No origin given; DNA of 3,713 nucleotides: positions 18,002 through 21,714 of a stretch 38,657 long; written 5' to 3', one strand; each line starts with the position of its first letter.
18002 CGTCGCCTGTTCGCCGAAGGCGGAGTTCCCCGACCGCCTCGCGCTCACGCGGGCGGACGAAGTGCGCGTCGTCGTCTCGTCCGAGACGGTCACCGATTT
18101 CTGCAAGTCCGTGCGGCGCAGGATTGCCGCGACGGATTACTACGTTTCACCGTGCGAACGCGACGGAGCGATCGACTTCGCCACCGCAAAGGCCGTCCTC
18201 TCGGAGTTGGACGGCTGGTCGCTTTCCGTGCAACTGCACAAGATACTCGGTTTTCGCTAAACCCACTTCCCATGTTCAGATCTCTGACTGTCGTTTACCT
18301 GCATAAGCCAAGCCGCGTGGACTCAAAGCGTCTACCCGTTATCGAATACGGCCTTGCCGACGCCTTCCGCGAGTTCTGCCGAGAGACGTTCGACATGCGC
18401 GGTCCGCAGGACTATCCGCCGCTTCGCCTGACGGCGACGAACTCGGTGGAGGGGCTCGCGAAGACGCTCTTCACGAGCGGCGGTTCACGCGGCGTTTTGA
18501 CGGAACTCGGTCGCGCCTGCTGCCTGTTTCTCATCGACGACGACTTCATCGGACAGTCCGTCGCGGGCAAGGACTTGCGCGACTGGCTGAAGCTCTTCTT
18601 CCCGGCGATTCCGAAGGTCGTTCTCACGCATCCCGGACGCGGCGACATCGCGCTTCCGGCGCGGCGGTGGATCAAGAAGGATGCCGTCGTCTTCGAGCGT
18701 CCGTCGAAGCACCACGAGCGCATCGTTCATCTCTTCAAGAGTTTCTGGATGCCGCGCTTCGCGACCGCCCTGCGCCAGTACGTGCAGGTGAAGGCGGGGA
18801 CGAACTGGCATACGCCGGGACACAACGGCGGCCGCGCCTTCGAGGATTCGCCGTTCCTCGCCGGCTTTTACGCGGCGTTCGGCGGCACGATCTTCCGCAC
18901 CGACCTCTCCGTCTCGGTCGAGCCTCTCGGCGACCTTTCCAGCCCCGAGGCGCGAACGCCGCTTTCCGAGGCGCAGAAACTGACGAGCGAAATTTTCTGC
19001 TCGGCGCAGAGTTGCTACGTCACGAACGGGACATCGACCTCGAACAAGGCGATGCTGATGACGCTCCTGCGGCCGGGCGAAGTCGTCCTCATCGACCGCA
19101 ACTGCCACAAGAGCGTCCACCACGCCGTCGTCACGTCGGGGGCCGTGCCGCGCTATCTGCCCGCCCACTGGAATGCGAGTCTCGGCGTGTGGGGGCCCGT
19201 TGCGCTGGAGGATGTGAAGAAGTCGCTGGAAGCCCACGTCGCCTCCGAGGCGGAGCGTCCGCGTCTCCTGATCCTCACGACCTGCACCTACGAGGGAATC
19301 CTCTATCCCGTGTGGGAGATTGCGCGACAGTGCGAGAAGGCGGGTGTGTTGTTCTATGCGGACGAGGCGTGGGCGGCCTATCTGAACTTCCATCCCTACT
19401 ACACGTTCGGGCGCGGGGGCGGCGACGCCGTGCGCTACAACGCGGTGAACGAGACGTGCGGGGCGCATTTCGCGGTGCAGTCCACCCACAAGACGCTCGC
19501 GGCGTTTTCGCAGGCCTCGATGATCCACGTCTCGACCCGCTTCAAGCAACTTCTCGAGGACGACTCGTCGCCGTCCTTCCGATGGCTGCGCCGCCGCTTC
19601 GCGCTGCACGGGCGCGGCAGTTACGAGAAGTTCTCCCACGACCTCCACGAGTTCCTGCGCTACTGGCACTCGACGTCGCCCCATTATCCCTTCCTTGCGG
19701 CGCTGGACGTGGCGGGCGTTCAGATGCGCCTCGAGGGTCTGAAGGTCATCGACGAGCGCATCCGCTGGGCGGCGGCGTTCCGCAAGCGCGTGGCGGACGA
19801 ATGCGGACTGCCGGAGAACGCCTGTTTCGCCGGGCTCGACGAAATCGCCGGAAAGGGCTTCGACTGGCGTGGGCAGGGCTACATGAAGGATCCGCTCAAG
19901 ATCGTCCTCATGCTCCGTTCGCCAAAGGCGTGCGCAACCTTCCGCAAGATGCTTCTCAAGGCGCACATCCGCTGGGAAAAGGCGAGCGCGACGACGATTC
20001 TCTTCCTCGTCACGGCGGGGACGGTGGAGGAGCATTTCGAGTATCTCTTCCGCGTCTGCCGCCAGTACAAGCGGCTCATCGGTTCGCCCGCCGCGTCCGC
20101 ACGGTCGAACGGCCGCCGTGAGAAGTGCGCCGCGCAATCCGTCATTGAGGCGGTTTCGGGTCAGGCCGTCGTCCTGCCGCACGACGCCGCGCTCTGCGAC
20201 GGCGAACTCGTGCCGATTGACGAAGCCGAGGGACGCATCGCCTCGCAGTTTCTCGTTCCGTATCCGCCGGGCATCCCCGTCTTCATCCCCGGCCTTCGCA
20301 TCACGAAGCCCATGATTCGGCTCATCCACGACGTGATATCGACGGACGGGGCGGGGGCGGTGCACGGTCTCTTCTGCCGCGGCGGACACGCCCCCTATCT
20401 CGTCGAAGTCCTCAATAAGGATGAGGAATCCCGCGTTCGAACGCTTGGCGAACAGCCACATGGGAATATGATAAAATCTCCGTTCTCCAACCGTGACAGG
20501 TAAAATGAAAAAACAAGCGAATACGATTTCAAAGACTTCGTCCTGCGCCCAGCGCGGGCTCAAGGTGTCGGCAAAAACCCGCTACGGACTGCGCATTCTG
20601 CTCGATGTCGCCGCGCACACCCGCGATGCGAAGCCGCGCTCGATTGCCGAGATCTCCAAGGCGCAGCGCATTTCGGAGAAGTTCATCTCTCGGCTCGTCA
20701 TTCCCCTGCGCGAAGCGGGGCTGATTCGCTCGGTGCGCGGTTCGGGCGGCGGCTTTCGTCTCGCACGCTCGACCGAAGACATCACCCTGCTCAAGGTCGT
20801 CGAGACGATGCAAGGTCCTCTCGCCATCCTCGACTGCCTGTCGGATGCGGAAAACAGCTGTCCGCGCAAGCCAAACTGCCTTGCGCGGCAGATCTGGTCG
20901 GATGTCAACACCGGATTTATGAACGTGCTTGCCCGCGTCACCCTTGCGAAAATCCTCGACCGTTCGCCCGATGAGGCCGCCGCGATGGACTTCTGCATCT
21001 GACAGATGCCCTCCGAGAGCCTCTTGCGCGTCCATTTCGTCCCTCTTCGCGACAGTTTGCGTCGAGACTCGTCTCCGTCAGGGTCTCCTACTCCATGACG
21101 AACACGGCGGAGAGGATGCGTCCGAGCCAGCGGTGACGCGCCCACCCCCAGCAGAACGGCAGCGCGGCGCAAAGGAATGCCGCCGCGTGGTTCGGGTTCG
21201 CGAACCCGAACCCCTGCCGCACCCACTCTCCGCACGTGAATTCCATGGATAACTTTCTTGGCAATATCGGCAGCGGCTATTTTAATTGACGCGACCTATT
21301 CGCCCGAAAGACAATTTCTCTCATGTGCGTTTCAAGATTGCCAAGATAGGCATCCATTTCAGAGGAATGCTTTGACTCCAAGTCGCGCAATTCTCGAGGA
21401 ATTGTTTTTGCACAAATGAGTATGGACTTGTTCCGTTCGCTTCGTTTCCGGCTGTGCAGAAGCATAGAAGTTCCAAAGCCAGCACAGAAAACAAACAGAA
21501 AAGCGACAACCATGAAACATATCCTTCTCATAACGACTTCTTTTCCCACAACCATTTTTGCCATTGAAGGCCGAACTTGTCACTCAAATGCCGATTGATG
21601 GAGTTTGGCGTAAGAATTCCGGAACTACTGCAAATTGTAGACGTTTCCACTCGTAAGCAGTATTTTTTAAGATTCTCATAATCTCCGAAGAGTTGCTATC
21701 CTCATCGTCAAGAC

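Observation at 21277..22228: Stand-alone orphan Rhs C-terminal tip with a Tlde1/DUF2778-like peptidoglycan-targeting toxin domain and a cognate small immunity gene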

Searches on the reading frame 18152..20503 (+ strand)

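Call 52: search_protein_families(library=pfam, proteins=[window:18152-20503:+], max_evalue=0.00001)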
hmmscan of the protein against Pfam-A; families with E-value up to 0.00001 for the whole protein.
window:18152-20503:+ (783 aa): 2 families
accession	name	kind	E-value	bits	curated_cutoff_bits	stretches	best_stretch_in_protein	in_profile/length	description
PF01276.26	OKR_DC_1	-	1.2e-74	252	27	1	203-624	3-413/417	Orn/Lys/Arg decarboxylase, major domain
PF03711.20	OKR_DC_1_C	-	1.3e-09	38.9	24.2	1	683-725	62-107/132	Orn/Lys/Arg decarboxylase, C-terminal domain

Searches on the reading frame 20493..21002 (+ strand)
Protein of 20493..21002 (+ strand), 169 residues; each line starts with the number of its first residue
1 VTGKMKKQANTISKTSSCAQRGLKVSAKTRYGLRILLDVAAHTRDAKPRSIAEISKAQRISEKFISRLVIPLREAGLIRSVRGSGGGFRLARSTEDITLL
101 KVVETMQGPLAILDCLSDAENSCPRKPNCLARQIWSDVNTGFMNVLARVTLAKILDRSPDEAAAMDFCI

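Call 33: find_related_loci(query=window:20493-21002:+, collection=genome_contigs, flank=10000)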
Query window:20493-21002:+ (169 aa) in genome_contigs; peptide patterns used: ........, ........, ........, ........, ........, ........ (x = any residue, [..] = any of these).
185 stretches matched a pattern; 4 encode a relative of the query (tblastn E <= 1e-3); 4 distinct loci.
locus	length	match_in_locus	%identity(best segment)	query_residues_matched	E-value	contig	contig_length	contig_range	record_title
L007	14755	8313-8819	86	1-169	2e-100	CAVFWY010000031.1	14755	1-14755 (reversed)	Gemmiger sp. isolate H07675-L1_cleanbin_000058 genome assembly, contig: Spades_H07675-L1_contig_3387, whole genome shotg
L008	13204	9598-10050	49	21-169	1e-38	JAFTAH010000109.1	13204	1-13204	MAG: Kiritimatiellae bacterium isolate RGIG3636 Goat_Rumen.Co__c1791917, whole genome shotgun sequence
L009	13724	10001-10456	47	23-169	1e-35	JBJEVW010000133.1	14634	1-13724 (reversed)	MAG: Kiritimatiellia bacterium isolate PUUB37_bin.017 NODE_2706_length_14634_cov_5.471774, whole genome shotgun sequence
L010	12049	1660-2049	47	23-154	4e-34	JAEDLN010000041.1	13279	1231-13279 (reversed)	MAG: Kiritimatiellae bacterium isolate MAG241 NODE_4237_length_13279_cov_5.836736, whole genome shotgun sequence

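Call 52: search_protein_families(library=pfam, proteins=[window:20493-21002:+], max_evalue=0.00001)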
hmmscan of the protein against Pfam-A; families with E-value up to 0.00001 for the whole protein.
window:20493-21002:+ (169 aa): 1 family
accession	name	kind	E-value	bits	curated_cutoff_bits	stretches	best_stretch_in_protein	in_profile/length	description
PF02082.26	Rrf2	-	5e-38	130.7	30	1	26-156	2-131/132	Iron-dependent Transcriptional regulator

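Call 57: search_protein_families(library=pfam, proteins=[L007:9356-10267:-], max_evalue=0.1)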
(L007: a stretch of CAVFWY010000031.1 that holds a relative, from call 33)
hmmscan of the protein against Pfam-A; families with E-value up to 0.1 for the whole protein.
L007:9356-10267:- (304 aa): 0 families

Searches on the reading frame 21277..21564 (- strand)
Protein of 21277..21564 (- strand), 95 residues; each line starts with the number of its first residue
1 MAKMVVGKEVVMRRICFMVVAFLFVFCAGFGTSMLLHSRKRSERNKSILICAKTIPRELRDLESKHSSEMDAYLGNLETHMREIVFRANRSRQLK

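Call 3: search_protein_families(library=pfam, proteins=[window:21277-21564:-], max_evalue=1)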
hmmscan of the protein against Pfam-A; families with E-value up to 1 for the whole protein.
window:21277-21564:- (95 aa): 1 family
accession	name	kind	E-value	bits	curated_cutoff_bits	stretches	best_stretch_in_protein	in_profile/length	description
PF02960.20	K1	-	0.064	13.8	27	1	16-72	62-112/120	K1 glycoprotein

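Call 4: search_protein_families(library=ncbifam, proteins=[window:21277-21564:-], max_evalue=1)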
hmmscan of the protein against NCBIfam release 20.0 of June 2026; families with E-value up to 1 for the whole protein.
window:21277-21564:- (95 aa): 0 families

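Call 27: find_homologous_proteins(query=window:21277-21564:-, max_evalue=0.01)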
Query window:21277-21564:- (95 aa): 2 proteins with E <= 0.01 among 3 candidates.
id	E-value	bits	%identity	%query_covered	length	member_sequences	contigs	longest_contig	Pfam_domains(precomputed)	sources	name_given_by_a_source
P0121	1.4e-39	152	89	86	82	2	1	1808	-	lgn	-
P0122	8.5e-36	140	73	96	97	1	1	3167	-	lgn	-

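Call 28: find_encoding_contigs(protein=P0121, flank=5000, max_places=3)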
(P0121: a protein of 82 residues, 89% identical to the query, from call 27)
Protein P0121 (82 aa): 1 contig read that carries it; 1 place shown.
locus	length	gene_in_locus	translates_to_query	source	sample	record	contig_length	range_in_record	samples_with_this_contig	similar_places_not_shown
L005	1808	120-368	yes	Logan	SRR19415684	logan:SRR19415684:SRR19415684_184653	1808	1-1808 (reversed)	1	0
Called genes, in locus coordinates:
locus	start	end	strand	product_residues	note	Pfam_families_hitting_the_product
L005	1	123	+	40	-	?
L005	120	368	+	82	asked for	-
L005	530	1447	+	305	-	-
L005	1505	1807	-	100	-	?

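Call 29: find_encoding_contigs(protein=P0122, flank=5000, max_places=3)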
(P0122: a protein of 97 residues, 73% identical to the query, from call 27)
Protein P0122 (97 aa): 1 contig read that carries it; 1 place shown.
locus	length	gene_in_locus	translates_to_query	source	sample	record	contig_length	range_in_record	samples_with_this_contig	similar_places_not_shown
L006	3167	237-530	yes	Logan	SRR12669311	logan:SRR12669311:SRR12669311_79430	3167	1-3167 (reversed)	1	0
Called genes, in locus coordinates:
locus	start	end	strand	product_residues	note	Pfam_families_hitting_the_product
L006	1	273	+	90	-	?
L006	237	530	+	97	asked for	-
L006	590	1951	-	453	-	PF00145:DNA_methylase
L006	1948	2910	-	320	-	-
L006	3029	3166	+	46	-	?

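Call 57: search_protein_families(library=pfam, proteins=[L005:530-1444:+], max_evalue=0.1)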
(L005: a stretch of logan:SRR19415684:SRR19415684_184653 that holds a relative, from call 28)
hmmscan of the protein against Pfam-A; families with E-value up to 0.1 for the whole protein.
L005:530-1444:+ (305 aa): 1 family
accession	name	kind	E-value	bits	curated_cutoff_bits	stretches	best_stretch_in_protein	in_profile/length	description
PF08976.17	EF-hand_11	-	0.012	16.9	21.7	0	16-36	29-49/105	EF-hand domain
